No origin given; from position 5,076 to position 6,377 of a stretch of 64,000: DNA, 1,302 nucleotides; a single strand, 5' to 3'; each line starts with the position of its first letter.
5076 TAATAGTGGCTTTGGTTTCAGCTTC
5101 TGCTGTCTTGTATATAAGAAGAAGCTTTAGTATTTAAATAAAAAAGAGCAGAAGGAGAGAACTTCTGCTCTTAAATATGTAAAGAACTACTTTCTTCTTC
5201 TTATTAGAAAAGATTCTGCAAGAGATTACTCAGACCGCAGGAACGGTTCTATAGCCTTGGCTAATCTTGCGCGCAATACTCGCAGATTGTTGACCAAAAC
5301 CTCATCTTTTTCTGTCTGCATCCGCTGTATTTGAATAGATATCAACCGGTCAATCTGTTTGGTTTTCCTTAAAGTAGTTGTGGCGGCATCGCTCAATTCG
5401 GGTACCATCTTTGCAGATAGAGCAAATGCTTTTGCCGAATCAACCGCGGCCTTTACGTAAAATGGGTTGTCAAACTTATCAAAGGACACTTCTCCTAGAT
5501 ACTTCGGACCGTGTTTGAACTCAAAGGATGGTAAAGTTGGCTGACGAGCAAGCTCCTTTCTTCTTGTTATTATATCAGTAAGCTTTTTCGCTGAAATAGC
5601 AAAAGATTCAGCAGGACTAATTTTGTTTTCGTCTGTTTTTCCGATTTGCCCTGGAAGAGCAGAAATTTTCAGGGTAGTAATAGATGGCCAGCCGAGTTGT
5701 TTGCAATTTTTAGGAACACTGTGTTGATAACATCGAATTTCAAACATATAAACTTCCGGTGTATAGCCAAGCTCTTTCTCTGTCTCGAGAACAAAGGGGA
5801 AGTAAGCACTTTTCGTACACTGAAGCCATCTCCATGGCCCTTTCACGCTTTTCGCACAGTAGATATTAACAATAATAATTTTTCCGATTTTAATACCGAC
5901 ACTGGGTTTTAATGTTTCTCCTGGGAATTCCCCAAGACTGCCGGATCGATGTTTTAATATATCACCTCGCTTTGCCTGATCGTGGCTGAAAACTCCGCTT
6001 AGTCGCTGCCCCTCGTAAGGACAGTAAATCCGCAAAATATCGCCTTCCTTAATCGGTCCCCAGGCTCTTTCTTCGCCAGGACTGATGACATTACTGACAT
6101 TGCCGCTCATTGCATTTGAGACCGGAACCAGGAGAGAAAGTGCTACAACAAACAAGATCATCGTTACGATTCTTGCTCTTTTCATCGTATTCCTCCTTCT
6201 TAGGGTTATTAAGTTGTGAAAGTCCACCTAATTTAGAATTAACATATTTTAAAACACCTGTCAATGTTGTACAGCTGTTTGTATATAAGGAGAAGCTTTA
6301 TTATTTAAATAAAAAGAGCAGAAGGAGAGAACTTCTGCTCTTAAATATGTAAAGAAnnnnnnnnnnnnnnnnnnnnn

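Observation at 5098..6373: Roughly 105-bp imperfect direct repeat bracketing a single GC-rich gene: an insertion signature without a transposase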

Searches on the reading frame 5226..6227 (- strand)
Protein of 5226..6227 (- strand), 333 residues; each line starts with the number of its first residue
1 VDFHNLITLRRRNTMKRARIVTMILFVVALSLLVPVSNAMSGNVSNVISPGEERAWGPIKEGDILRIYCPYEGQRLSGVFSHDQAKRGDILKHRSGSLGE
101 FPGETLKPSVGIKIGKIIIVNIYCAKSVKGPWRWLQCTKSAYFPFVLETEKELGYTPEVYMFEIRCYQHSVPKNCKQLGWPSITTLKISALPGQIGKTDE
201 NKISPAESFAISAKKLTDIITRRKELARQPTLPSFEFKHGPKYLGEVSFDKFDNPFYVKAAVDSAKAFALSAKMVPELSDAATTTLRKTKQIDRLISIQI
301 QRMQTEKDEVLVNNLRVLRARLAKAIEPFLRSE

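Call 7: search_protein_families(library=pfam, proteins=[window:5226-6227:-], max_evalue=0.1)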
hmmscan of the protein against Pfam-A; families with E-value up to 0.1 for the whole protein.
window:5226-6227:- (333 aa): 0 families

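Call 8: search_protein_families(library=ncbifam, proteins=[window:5226-6227:-], max_evalue=0.1)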
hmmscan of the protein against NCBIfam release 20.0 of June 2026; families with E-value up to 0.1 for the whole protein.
window:5226-6227:- (333 aa): 0 families
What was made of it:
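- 5226..6185 (-): MID: a 319-aa secreted protein of unknown function. It has a signal peptide, an N-terminal Cys-containing beta-rich part and a C-terminal helical bundle. It belongs to a very small family with 7 remote homologues. No Pfam or NCBIfam hit (calls 7, 8).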

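Call 10: find_encoding_contigs(protein=window:5229-6185:-, flank=6000, max_places=10)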
Protein window:5229-6185:- (319 aa): 1 contig read that carries it; 1 place shown.
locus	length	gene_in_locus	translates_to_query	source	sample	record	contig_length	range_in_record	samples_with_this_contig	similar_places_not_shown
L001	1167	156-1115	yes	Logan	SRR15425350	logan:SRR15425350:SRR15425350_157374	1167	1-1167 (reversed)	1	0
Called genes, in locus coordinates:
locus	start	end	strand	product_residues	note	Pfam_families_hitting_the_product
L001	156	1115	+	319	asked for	-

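Call 17: find_homologous_proteins(query=window:5229-6185:-, max_evalue=0.001)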
Query window:5229-6185:- (319 aa): 1 proteins with E <= 0.001 among 2378 candidates.
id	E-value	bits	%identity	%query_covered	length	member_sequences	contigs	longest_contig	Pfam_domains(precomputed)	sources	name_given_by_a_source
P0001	9.7e-210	713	100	100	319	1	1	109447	-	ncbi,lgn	-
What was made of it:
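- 5226..6185 (-): Only itself in the word-indexed search (call 17).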

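Call 22: list_cluster_members(proteins=[P0001, P0002])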
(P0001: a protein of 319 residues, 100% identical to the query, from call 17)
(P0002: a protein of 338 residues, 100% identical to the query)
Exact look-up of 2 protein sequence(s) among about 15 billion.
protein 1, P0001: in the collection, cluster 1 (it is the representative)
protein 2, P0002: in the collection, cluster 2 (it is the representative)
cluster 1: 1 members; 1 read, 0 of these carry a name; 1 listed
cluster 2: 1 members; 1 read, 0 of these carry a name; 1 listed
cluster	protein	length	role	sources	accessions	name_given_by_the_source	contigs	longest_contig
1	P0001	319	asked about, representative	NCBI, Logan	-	-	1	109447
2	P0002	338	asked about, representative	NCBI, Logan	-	-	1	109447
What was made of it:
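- The 109-kb contig assembled through the region (calls 17, 22).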

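Call 27: search_protein_representatives(protein=window:5229-6185:-)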
Query: 319 residues. Proteins with E-value up to 0.001 (for the whole library): 8; up to 1e-10: 6; up to 1e-30: 4. The best 8 are listed.
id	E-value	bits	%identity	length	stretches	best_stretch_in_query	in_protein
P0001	3.1e-210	713.1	100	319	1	1-319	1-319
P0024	1.3e-40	156.1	57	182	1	147-318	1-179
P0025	1.4e-37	146.1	39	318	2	29-209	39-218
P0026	2.9e-32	128.6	36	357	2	7-173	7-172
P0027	9.1e-25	104.0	35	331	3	101-206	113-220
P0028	9.5e-19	84.2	32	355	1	11-290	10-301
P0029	3.3e-04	36.5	35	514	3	7-155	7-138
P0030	6.4e-04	35.5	33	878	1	33-156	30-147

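Call 28: predict_structure(protein=window:5229-6185:-)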
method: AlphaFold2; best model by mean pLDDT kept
length: 319 residues; sequences in the alignment: 1
mean_pLDDT: 39.2   pTM: 0.24
mean pLDDT of the five models: 39.2, 35.8, 35.4, 34.4, 33.5
residues with pLDDT >= 90: 0; 70-90: 32; 50-70: 37; < 50: 250
segments of 3 or more residues with pLDDT < 50: 20-265
pLDDT, mean of each block of 10 residues (from residue 1): 69 66 36 25 30 29 31 28 24 26 29 28 34 35 38 30 27 29 32 31 36 28 26 32 39 39 47 64 70 71 73 56
secondary structure, 60 per line:
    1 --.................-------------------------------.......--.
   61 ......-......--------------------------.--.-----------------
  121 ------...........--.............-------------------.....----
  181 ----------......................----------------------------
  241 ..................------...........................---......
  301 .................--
elements in order: H3-19 E51-57 E60-66 H68-73 E127-137 E140-152 E172-176 H191-212 H241-258 H265-291 H295-317

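Call 30: find_encoding_contigs(protein=P0024, flank=8000, max_places=6)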
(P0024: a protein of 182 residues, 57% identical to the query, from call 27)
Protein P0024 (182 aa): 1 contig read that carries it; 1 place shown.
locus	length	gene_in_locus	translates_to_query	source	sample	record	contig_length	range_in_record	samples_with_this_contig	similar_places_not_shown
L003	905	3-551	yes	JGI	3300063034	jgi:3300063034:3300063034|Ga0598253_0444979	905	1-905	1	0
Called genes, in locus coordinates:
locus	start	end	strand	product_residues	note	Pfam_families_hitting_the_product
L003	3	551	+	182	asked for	?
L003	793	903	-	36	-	?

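Call 50: find_encoding_contigs(protein=P0025, flank=6000, max_places=3)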
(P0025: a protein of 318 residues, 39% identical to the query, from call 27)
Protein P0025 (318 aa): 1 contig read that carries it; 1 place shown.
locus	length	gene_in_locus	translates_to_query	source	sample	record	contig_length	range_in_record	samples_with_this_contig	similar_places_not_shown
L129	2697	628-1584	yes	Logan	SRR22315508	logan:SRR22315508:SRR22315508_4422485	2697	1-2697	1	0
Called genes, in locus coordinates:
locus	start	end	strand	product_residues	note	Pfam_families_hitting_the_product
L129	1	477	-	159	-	?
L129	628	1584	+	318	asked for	-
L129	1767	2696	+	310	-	?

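Call 51: find_encoding_contigs(protein=P0026, flank=6000, max_places=3)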
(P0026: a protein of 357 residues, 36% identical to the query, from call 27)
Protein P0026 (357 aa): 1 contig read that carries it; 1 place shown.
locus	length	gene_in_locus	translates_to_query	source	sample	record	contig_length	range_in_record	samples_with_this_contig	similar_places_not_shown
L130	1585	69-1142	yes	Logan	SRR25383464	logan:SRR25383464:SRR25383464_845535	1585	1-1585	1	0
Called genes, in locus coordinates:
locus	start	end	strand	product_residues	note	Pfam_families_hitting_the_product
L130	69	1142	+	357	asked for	-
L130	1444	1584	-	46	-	?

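Call 52: find_encoding_contigs(protein=P0028, flank=6000, max_places=3)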
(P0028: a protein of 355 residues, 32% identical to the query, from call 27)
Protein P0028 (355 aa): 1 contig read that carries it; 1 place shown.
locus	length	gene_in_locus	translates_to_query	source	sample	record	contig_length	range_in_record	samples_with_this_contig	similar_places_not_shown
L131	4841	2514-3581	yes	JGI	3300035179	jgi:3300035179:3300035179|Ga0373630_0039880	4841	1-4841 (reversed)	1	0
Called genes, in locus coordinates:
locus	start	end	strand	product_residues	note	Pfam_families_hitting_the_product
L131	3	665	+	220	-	?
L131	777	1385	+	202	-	PF07589:PEP_exosort_dom (weak)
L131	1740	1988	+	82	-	PF15919:HicB_lk_antitox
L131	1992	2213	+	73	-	PF07927:HicA_toxin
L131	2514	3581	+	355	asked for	-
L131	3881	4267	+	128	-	PF00072:Response_reg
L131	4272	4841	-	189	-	?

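Call 58: search_protein_families(library=pfam, proteins=[L131:3-665:+, L131:777-1385:+, L131:3881-4267:+, L131:4272-4841:-, L129:1767-2696:+, L129:1-477:-], max_evalue=0.01)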
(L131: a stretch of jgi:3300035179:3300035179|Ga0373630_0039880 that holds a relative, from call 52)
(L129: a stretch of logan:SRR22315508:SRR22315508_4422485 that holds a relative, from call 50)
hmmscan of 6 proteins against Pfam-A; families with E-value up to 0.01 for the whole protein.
L131:3-665:+ (220 aa): 4 families
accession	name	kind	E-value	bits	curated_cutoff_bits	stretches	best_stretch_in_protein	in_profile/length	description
PF00404.24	Dockerin_1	-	4.8e-21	75.1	22.9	2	162-216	1-57/57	Dockerin type I domain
PF13202.12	EF-hand_5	-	0.00037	20.3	25.9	0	127-142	7-22/25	EF hand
PF00036.39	EF-hand_1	-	0.0043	16.9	25.4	0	128-143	9-24/29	EF hand domain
PF13499.12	EF-hand_7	-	0.0066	17.2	30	0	126-146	9-30/67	EF-hand domain pair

L131:777-1385:+ (202 aa): 1 family
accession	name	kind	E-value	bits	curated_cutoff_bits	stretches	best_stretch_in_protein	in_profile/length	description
PF07589.16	PEP-CTERM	-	1.5e-05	25.3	20.7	1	178-198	2-23/24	PEP-CTERM motif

L131:3881-4267:+ (128 aa): 1 family
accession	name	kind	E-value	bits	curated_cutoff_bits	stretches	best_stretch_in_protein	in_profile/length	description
PF00072.30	Response_reg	-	4.5e-21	75.5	30.2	1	5-122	1-109/111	Response regulator receiver domain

L131:4272-4841:- (189 aa): 1 family
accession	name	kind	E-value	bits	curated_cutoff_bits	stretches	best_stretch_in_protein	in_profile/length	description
PF00932.25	LTD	-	1.8e-14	54.5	34.3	1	10-87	22-107/109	Lamin Tail Domain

L129:1767-2696:+ (310 aa): 0 families

L129:1-477:- (159 aa): 1 family
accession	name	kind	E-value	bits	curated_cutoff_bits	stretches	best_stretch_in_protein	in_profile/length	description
PF05559.16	DUF763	-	3.1e-63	214.4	35.5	1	5-159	1-152/319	Protein of unknown function (DUF763)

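Call 69: predict_structure(alignment_id=A3)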
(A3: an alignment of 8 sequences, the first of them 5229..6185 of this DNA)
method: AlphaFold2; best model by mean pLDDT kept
length: 319 residues; sequences in the alignment: 8
mean_pLDDT: 55.8   pTM: 0.63
mean pLDDT of the five models: 55.8, 52.3, 48.4, 48.1, 46.1
residues with pLDDT >= 90: 22; 70-90: 63; 50-70: 92; < 50: 142
segments of 3 or more residues with pLDDT < 50: 17-31, 36-38, 56-102, 126-138, 155-185, 210-236
pLDDT, mean of each block of 10 residues (from residue 1): 61 51 30 50 52 51 42 33 30 34 57 58 49 47 53 47 41 41 50 79 68 31 34 44 75 83 90 92 74 73 88 80
secondary structure, 60 per line:
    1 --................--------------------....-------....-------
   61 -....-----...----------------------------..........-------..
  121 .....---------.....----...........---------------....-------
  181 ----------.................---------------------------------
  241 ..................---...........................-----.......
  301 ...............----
elements in order: H3-18 E39-42 E50-53 H62-65 E102-111 E119-125 H135-139 E144-154 E170-173 H191-207 H241-258 H262-288 H294-315

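Call 75: fold_search(model_id=the predicted structure, library=pdb)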
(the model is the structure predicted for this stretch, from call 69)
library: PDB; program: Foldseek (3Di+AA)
matches with E <= 10: 573; with E <= 0.001: 0
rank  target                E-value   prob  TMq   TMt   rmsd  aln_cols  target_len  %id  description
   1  9dnm_A                1.7e-02  0.41  0.20  0.16  26.6       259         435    9  Structure of rat beta-arrestin 1 bound to allosteric inhibitor (released 2025-01-22)
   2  9dng_A                2.1e-02  0.38  0.20  0.16  24.3       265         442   12  Structure of rat beta-arrestin 1 by fiducial-assisted cryo-EM (released 2025-01-22)
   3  8iwh_Q                1.7e-01  0.66  0.21  0.38  10.6       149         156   12  Structure and characteristics of a photosystem II supercomplex containing monomeric LHCX and dimeric FCPII antennae fr (released 2023-10-25)
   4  7t4t_A                1.9e-01  0.10  0.11  0.08  17.5       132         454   14  Crystal Structure of cGMP-dependent Protein Kinase (released 2023-06-14)
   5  1f1m_A                2.3e-01  0.30  0.19  0.30   8.9       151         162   15  CRYSTAL STRUCTURE OF OUTER SURFACE PROTEIN C (OSPC) (released 2001-04-04)
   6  3s9o_C                2.6e-01  0.72  0.24  0.48   9.9       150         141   11  The Focal Adhesion Targeting (FAT) domain of the Focal Adhesion Kinase showing N-terminal interactions in cis (released 2012-06-06)
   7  8th3_A                3.6e-01  0.60  0.18  0.15   7.8       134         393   10  Structure of AT118-H Nanobody Antagonist in Complex with the Angiotensin II Type I Receptor (released 2024-05-22)
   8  8den_A                3.6e-01  0.44  0.19  0.43   5.8       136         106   12  Heme-Free Cytochrome Variant ApoCyt (released 2022-07-06)
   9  5xzi                  3.8e-01  0.51  0.20  0.47   5.7       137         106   13  Crystal structure of the Zn-directed tetramer of the engineered cyt cb562 variant, AB5 (released 2017-12-20)
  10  4jkv_A                3.8e-01  0.51  0.20  0.15   5.4       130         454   14  Structure of the human smoothened 7TM receptor in complex with an antitumor agent (released 2013-04-24)
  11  1m6t                  4.0e-01  0.47  0.20  0.46   5.8       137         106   12  CRYSTAL STRUCTURE OF B562RIL, A REDESIGNED FOUR HELIX BUNDLE (released 2002-11-06)
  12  6pt2_A                4.2e-01  0.54  0.21  0.17   5.6       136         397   15  Crystal structure of the active delta opioid receptor in complex with the peptide agonist KGCHM07 (released 2019-12-11)
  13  1lih                  4.5e-01  0.38  0.18  0.31   7.7       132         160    9  THREE-DIMENSIONAL STRUCTURES OF THE LIGAND-BINDING DOMAIN OF THE BACTERIAL ASPARTATE RECEPTOR WITH AND WITHOUT A LIGAND (released 1995-09-15)
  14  6h4g_A                4.5e-01  0.08  0.10  0.12  10.4       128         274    8  Regulatory subunit of a cAMP-independent protein kinase A from Trypanosoma brucei: E311A, T318R, V319A mutant bound to (released 2019-08-14)
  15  1ktm_MODEL_1_A        5.0e-01  0.85  0.27  0.56   4.9       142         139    8  SOLUTION STRUCTURE OF FAT DOMAIN OF FOCAL ADHESION KINASE (released 2003-01-16)
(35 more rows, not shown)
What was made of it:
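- Tried and rejected: Foldseek against the PDB gave nothing below E=0.01 (calls 28, 69, 75).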

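Call 78: search_dna_similar(query=window:5229-6185:-, collection=phages, mode=protein, max_evalue=0.001, max_rows=5)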
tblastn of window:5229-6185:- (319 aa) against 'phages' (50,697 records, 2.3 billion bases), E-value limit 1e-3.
No match.
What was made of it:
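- Tried and rejected: There is no match in phage records (call 78).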
